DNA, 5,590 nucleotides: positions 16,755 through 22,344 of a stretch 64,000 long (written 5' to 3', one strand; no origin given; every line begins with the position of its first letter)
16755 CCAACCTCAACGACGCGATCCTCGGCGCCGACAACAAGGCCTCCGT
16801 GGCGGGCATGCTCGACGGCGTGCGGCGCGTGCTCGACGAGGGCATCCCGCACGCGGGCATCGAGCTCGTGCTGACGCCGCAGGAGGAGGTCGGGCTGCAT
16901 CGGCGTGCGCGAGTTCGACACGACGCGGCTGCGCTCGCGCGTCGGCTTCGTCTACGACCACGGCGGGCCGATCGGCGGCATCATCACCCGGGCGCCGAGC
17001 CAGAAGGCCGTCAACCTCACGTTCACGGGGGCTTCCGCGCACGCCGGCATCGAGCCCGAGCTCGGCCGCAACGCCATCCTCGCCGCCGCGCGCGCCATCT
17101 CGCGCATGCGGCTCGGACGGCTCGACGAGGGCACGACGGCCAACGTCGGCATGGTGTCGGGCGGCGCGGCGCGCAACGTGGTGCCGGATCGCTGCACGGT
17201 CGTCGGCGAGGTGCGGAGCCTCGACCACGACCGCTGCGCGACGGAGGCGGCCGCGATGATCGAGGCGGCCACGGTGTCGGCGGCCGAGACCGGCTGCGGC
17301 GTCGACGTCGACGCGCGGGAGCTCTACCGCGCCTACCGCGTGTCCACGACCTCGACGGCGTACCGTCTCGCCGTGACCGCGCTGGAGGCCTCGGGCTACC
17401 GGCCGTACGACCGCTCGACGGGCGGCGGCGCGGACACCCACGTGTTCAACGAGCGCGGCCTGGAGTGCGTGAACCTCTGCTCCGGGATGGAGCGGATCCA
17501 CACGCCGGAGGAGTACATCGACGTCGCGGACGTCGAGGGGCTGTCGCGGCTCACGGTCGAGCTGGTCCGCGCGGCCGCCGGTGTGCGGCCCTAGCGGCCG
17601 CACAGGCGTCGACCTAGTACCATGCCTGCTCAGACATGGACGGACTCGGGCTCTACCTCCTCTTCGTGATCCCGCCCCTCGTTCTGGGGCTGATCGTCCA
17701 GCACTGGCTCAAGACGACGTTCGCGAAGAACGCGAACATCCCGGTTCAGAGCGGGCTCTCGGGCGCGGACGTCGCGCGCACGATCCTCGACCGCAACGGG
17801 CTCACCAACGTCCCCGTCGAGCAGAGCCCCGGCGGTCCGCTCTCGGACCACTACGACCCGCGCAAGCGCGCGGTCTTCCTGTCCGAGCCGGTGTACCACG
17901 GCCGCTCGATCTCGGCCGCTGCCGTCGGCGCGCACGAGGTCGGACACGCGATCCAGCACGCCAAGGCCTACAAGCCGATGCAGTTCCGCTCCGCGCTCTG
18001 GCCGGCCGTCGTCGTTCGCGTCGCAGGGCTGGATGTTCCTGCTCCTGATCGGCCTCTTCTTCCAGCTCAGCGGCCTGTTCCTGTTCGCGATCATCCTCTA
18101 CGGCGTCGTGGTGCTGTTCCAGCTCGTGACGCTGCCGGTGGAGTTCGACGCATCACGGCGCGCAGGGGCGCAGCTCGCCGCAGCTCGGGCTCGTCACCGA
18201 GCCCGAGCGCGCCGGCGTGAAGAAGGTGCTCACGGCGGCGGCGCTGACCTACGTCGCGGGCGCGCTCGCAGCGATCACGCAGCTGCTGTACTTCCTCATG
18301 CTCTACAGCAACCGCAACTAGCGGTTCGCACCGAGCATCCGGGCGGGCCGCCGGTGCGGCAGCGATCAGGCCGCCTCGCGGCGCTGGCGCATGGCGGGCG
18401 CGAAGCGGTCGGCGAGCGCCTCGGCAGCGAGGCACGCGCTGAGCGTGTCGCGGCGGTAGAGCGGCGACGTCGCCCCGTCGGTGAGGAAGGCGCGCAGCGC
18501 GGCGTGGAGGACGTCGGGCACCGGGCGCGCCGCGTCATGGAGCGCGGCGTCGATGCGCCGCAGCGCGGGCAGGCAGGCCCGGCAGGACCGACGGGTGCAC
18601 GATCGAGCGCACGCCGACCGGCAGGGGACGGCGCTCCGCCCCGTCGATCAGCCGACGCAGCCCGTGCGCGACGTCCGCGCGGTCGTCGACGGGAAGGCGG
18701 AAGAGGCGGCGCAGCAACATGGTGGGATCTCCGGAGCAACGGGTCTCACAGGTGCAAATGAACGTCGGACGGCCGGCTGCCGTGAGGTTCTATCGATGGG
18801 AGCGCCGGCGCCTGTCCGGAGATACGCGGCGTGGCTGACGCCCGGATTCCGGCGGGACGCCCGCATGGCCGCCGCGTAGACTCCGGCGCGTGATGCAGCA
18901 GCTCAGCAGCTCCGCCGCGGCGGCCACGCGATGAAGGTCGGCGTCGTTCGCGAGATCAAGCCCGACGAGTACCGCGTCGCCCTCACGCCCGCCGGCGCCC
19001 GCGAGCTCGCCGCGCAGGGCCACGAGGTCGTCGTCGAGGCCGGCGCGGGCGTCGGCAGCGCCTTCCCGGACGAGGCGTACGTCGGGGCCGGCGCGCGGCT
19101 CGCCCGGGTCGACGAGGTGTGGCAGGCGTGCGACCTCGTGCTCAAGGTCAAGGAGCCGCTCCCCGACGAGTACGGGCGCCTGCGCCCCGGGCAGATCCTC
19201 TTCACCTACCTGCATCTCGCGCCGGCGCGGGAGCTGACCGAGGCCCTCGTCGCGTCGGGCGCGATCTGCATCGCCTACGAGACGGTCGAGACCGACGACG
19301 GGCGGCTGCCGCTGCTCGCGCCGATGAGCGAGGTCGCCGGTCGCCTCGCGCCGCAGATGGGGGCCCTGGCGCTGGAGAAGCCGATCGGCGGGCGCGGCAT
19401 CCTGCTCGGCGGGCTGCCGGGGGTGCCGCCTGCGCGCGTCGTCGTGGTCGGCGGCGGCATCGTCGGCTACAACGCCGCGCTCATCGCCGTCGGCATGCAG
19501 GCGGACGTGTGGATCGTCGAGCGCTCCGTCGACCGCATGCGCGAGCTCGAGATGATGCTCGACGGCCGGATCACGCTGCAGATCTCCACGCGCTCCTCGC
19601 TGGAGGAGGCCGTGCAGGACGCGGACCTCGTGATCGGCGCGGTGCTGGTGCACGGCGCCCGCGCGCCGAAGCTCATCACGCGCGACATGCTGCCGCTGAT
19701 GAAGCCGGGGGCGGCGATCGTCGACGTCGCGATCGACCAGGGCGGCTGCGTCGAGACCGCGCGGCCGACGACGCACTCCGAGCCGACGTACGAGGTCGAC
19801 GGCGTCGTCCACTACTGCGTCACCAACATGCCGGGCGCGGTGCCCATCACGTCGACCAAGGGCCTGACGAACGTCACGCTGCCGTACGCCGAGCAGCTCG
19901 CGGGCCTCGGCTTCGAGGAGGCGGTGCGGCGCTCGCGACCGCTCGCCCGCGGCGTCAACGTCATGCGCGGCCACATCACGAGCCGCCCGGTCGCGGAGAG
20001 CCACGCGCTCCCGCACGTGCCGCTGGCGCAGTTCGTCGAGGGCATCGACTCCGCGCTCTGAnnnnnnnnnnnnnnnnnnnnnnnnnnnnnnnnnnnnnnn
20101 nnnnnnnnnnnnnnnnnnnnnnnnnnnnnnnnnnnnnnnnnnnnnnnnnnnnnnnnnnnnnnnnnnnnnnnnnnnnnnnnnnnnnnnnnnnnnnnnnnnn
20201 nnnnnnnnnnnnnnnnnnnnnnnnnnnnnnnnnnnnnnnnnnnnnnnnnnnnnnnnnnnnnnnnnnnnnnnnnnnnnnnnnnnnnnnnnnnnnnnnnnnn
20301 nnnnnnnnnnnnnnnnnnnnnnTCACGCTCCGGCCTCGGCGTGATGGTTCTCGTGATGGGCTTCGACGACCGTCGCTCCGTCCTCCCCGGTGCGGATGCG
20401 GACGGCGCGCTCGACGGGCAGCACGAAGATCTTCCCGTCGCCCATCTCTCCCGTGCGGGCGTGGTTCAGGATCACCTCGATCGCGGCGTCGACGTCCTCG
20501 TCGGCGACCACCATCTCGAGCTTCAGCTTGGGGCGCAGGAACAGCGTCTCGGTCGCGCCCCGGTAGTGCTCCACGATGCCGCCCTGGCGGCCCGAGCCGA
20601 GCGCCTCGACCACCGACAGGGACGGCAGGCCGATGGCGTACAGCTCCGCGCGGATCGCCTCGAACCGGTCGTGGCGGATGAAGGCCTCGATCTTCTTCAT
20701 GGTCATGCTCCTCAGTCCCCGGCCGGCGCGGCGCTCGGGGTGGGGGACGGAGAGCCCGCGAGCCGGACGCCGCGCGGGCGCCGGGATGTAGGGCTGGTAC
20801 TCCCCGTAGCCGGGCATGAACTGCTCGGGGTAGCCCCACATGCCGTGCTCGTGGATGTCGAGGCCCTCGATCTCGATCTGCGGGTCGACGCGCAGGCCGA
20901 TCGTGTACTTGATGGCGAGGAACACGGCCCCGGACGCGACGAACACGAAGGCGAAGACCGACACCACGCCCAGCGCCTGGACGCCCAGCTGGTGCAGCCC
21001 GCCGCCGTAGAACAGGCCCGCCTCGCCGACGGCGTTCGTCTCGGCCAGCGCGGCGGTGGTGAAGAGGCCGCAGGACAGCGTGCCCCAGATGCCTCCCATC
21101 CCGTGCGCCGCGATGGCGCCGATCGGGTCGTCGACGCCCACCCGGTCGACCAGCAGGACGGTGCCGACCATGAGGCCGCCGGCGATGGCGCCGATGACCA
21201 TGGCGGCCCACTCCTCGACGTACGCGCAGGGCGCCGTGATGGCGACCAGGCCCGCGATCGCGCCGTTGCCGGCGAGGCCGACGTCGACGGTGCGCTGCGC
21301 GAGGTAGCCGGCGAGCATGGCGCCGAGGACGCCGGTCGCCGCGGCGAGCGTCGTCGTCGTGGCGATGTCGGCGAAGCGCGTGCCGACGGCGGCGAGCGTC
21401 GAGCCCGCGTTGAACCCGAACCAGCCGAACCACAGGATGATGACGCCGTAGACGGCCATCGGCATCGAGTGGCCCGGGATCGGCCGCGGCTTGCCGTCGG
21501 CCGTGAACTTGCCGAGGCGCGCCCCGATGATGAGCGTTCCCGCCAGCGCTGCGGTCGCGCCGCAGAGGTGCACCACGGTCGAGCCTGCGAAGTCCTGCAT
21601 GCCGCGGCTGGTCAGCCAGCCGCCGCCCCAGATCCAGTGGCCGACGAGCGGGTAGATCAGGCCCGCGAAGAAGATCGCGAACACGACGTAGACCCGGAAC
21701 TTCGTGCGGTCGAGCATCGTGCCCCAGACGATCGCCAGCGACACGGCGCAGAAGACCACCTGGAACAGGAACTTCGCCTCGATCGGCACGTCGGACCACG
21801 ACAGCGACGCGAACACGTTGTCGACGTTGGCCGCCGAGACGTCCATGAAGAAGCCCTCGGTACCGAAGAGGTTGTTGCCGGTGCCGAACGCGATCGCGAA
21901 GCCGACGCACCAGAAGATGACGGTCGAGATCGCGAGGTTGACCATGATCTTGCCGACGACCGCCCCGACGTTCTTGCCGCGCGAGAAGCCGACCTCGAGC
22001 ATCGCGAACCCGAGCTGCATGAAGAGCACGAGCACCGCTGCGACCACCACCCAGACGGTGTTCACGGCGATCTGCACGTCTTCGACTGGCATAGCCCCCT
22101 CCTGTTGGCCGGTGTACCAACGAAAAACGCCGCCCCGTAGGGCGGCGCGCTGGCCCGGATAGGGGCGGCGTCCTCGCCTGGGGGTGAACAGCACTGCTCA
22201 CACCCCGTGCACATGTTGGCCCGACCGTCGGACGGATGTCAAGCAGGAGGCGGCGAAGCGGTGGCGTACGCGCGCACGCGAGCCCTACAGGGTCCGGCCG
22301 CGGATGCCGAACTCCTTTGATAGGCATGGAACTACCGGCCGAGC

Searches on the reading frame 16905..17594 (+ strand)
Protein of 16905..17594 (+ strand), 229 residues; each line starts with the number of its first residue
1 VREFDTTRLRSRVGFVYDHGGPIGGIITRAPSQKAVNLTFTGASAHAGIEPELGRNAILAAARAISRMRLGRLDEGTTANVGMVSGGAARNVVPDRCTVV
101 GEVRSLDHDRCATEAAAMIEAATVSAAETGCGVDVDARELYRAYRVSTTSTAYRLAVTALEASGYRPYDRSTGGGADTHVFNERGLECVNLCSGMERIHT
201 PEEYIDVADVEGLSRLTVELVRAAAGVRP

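Call 35: search_protein_families(library=pfam, proteins=[window:16905-17594:+], max_evalue=0.0001)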
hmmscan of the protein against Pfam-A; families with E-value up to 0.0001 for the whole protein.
window:16905-17594:+ (229 aa): 2 families
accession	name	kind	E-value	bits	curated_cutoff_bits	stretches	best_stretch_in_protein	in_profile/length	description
PF07687.19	M20_dimer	-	8.1e-18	64.8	21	1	35-117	8-94/107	Peptidase dimerisation domain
PF01546.33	Peptidase_M20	-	3.2e-06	27.6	24.6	1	86-222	112-205/206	Peptidase family M20/M25/M40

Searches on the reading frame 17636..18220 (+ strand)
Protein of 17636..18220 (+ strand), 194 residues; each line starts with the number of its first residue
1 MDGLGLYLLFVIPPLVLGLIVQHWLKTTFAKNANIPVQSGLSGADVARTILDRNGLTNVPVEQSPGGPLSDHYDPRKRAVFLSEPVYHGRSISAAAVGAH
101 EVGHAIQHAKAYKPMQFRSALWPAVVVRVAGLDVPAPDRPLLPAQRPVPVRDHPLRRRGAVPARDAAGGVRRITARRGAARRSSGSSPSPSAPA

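Call 35: search_protein_families(library=pfam, proteins=[window:17636-18220:+], max_evalue=0.0001)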
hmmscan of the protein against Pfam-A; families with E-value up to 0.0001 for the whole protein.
window:17636-18220:+ (194 aa): 1 family
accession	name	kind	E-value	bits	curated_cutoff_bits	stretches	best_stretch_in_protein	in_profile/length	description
PF04298.18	Zn_peptidase_2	-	5.2e-42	144.3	27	1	7-126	1-119/218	Putative neutral zinc metallopeptidase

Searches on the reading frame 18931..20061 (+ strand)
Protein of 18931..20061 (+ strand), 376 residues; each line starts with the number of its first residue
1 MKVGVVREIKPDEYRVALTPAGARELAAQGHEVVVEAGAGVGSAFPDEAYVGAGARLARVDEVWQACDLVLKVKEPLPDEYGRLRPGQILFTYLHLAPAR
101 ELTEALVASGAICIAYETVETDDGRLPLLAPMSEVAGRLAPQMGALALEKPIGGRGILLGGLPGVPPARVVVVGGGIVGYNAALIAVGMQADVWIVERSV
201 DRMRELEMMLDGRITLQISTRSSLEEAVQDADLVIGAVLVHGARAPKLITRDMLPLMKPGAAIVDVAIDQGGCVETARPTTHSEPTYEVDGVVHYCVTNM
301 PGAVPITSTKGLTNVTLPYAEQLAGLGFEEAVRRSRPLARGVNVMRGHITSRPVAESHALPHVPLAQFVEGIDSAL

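Call 35: search_protein_families(library=pfam, proteins=[window:18931-20061:+], max_evalue=0.0001)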
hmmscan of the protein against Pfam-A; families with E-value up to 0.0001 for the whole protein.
window:18931-20061:+ (376 aa): 5 families
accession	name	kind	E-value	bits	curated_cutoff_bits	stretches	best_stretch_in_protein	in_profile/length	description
PF01262.27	AlaDh_PNT_C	-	2e-80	269.6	23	1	140-351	1-213/214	Alanine dehydrogenase/PNT, C-terminal domain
PF05222.21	AlaDh_PNT_N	-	8.9e-49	165.7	30.4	1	4-136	1-136/136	Alanine dehydrogenase/PNT, N-terminal domain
PF02826.25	2-Hacid_dh_C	-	2.7e-06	27.3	25.1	1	168-267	37-127/178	D-isomer specific 2-hydroxyacid dehydrogenase, NAD binding domain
PF07992.20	Pyr_redox_2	-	5.6e-05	23.1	26.1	1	167-213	142-188/291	Pyridine nucleotide-disulphide oxidoreductase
PF01488.26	Shikimate_DH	-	8.8e-05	23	24.3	0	168-267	13-112/138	Shikimate / quinate 5-dehydrogenase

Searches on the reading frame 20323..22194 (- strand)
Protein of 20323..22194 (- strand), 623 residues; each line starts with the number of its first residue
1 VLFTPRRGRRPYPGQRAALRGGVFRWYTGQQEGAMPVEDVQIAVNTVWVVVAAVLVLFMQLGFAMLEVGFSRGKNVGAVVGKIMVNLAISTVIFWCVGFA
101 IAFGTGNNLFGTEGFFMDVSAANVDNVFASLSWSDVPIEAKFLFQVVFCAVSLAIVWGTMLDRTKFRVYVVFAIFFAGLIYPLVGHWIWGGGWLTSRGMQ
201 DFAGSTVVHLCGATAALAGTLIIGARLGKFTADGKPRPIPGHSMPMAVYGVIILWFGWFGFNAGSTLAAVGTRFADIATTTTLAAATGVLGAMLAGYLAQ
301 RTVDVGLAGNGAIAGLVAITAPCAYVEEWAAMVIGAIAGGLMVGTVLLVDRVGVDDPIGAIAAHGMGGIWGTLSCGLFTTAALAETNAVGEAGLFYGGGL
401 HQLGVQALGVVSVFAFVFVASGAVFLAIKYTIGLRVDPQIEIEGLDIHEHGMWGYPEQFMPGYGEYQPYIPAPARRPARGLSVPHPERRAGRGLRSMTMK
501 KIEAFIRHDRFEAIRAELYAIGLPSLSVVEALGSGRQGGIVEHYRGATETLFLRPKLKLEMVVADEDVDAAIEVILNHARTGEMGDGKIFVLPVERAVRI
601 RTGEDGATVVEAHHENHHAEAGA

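Call 35: search_protein_families(library=pfam, proteins=[window:20323-22194:-], max_evalue=0.0001)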
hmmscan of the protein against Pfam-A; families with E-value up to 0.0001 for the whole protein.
window:20323-22194:- (623 aa): 2 families
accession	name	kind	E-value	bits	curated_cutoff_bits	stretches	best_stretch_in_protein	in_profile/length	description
PF00909.26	Ammonium_transp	-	8.8e-108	361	23.2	1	47-455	1-399/399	Ammonium Transporter Family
PF00543.27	P-II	-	6.7e-23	81.4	25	1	499-604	1-102/102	Nitrogen regulatory protein P-II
